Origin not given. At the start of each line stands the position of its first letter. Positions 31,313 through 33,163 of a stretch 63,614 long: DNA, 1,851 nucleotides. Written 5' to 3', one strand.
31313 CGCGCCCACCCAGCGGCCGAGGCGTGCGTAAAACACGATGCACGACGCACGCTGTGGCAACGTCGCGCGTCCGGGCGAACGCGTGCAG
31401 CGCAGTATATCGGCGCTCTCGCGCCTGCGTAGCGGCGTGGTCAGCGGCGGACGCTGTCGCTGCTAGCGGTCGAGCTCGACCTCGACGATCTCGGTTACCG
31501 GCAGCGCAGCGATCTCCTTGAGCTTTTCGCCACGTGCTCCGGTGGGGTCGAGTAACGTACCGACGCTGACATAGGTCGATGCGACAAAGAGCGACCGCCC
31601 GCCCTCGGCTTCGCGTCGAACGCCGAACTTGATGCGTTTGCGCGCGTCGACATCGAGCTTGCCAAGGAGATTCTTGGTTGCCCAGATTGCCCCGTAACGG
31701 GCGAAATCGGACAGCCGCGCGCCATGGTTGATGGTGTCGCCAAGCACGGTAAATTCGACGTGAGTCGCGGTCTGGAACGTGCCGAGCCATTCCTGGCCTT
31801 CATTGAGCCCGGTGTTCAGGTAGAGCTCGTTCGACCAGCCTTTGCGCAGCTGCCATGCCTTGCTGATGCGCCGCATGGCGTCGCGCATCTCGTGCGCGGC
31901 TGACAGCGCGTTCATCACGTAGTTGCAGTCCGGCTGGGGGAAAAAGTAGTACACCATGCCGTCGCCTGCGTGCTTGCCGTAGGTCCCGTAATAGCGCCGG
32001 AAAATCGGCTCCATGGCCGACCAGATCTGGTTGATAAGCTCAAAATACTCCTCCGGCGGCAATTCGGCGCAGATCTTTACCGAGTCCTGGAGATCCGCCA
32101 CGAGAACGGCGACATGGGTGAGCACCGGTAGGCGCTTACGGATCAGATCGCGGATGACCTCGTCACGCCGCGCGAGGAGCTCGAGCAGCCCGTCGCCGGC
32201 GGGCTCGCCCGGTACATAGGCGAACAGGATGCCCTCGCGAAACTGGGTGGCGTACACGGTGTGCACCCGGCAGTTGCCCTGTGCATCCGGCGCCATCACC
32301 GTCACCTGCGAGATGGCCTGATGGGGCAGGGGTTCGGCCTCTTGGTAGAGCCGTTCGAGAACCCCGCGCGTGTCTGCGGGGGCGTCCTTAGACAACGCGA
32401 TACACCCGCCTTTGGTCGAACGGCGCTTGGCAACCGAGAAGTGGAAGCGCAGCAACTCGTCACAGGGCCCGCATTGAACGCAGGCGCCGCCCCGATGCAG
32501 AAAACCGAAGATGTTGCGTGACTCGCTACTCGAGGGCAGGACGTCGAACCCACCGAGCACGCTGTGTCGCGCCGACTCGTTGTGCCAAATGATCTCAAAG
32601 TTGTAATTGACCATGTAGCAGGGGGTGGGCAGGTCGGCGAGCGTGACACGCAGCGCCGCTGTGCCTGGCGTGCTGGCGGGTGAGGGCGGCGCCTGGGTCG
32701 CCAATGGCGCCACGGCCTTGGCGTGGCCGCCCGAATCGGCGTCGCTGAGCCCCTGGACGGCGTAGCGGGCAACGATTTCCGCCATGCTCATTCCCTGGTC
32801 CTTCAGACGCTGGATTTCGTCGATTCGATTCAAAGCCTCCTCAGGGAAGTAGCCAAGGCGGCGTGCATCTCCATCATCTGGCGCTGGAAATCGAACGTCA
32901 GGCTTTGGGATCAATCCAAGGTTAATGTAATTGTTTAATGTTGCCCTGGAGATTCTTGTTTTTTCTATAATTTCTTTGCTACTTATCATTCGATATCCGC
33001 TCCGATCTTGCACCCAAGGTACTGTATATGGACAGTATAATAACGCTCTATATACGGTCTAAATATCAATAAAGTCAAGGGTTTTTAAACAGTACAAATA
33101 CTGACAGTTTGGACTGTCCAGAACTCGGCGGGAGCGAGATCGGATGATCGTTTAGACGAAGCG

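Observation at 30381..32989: One-component fusion of a MerR DNA-binding domain, a Cys-motif sensor domain and a class III cyclase, placed upstream of a CDF metal-efflux gene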

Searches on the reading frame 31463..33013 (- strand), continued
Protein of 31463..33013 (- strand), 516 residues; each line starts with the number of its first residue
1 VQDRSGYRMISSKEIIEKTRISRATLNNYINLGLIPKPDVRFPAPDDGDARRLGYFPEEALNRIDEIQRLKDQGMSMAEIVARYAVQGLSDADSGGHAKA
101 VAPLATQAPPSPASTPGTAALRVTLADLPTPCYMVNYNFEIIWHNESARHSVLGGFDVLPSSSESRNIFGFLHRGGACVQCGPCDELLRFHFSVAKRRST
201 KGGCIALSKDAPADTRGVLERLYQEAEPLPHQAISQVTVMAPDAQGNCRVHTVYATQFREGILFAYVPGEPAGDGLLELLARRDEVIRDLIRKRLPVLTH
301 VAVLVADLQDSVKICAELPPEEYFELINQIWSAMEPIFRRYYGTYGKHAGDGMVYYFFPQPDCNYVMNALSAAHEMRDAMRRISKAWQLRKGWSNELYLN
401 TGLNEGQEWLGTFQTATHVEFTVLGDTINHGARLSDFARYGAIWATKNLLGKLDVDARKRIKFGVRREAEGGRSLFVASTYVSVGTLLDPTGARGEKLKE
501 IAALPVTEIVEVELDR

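Call 90: list_cluster_members(proteins=[P0107, P0001, window:31466-32989:-])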
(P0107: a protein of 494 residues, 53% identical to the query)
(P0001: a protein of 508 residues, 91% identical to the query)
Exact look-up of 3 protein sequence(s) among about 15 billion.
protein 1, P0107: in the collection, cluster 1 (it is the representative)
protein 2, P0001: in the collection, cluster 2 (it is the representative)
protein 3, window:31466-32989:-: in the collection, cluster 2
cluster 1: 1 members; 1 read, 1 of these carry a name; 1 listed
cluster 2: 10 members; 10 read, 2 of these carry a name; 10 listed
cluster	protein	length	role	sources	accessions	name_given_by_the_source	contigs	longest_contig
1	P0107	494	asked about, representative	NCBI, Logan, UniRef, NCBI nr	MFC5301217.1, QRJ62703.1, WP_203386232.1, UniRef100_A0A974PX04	adenylate/guanylate cyclase domain-containing protein [Azospira restricta] | Guanylate cyclase domain-containing protein n=1 Tax=Azospira restricta TaxID=404405 ...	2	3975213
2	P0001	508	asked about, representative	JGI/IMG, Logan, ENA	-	-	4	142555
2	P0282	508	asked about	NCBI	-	-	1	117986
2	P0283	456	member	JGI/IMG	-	-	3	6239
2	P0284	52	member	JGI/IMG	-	hypothetical protein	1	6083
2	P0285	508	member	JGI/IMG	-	adenylate cyclase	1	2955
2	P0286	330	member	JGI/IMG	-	-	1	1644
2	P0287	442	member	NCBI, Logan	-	-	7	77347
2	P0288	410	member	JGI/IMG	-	-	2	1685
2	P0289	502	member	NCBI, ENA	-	-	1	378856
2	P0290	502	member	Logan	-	-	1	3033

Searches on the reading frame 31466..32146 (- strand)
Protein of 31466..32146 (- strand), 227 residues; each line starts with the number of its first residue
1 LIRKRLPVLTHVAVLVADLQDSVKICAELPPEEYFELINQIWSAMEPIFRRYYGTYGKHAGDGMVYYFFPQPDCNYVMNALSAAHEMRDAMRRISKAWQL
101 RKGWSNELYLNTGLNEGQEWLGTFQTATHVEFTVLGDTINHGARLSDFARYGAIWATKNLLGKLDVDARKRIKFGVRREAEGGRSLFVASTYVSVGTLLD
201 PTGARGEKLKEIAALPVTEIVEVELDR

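Call 50: search_solved_structures(query=window:31466-32146:-, max_evalue=0.01, show_alignments=4)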
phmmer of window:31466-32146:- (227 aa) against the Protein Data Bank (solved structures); distinct sequences matched with E-value up to 0.01: 15.
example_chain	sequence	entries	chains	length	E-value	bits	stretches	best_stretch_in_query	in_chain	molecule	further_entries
3r5g_A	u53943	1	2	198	7.3e-12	48.5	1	13-156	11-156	CyaB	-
2w01_A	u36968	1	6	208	3.7e-08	36.3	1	12-160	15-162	ADENYLATE CYCLASE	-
1wc0_A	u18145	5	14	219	4.6e-08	36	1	12-154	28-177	ADENYLATE CYCLASE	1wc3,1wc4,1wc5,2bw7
1wc1_A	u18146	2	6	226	5e-08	35.9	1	12-154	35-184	ADENYLATE CYCLASE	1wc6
6fht_A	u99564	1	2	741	1.4e-07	34.5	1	12-160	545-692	Bacteriophytochrome,Adenylate cyclase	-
5x4t_A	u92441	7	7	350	4.5e-05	26.3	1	14-150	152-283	Photoactivated adenylyl cyclase | Family 3 adenylate cyclase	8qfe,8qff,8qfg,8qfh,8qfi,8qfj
9f1z_A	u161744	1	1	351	4.5e-05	26.2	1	14-150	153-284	Family 3 adenylate cyclase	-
5x4u_A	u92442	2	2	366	4.9e-05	26.1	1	14-150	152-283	Photoactivated adenylyl cyclase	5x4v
4yus_A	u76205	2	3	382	5.3e-05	26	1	14-150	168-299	Family 3 adenylate cyclase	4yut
9f1w_A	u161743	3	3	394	5.7e-05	25.9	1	14-150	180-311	Family 3 adenylate cyclase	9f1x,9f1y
5mbg_A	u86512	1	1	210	7.1e-05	25.6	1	9-150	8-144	Beta subunit of photoactivated adenylyl cyclase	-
5mbh_A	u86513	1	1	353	0.00028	23.7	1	10-150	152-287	Beta subunit of photoactivated adenylyl cyclase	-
5m27_A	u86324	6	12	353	0.00028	23.7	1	10-150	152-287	Beta subunit of photoactivated adenylyl cyclase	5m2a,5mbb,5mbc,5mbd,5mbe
5mbk_A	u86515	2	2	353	0.00028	23.7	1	10-150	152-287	Beta subunit of photoactivated adenylyl cyclase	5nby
5mbj_A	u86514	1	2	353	0.00028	23.7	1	10-150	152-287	Beta subunit of photoactivated adenylyl cyclase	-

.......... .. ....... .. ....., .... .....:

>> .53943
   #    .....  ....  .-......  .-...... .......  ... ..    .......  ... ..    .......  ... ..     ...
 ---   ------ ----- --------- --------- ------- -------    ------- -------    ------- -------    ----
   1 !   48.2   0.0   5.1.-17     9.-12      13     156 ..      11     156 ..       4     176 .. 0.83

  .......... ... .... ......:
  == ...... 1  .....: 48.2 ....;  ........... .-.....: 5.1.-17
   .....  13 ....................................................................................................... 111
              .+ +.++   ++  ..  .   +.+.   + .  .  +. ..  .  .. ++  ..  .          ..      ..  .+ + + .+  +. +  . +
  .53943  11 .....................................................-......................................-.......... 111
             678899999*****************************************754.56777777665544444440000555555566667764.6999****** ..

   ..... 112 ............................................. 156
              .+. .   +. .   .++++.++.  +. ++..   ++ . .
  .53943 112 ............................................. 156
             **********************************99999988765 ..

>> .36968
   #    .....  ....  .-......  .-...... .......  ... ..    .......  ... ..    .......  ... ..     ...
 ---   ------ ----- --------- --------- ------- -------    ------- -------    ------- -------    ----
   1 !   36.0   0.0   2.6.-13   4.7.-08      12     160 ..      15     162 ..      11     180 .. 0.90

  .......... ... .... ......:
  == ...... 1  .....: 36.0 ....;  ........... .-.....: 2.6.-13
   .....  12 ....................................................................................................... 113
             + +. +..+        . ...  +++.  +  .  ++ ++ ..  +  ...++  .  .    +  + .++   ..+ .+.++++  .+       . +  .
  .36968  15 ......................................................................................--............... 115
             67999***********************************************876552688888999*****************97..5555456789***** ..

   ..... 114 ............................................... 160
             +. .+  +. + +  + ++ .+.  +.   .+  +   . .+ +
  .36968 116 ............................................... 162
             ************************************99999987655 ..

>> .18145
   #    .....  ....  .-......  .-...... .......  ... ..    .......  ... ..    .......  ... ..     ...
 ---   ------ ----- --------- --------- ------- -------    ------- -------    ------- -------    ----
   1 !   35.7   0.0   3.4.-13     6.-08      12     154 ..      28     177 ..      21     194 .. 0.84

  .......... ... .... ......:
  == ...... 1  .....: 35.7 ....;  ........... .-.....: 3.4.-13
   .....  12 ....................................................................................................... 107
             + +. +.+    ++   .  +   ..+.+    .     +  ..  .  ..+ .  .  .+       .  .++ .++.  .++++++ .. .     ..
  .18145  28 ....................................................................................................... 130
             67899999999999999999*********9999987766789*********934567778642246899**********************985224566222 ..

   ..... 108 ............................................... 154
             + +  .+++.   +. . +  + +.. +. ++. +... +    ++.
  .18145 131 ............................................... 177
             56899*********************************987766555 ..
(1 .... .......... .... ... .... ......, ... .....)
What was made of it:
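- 31634..32125 (-): Class III (IIIb-type) adenylate cyclase catalytic domain (aa 297-460): D307, K347, D351, T422, N429, R433. Residue-by-residue alignment in call 50.
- On Class III nucleotidyl cyclases (PF00211): D307, D351, N429 and R433 align to CyaB and CyaC (call 50). K347 and T422 align with the Lys and Thr of CyaC and CyaB, the class IIIb pattern (call 50).
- Closest known: Class IIIb bacterial adenylate cyclases. Same: Both metal Asp residues, the Lys/Thr substrate pair and the Asn/Arg pair align (call 50).
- Checked: The cyclase residues align with P. aeruginosa CyaB and Spirulina CyaC: D307 and D351 (metal), K347 and T422 (adenine pair of class IIIb), N429 and R433 (call 50).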
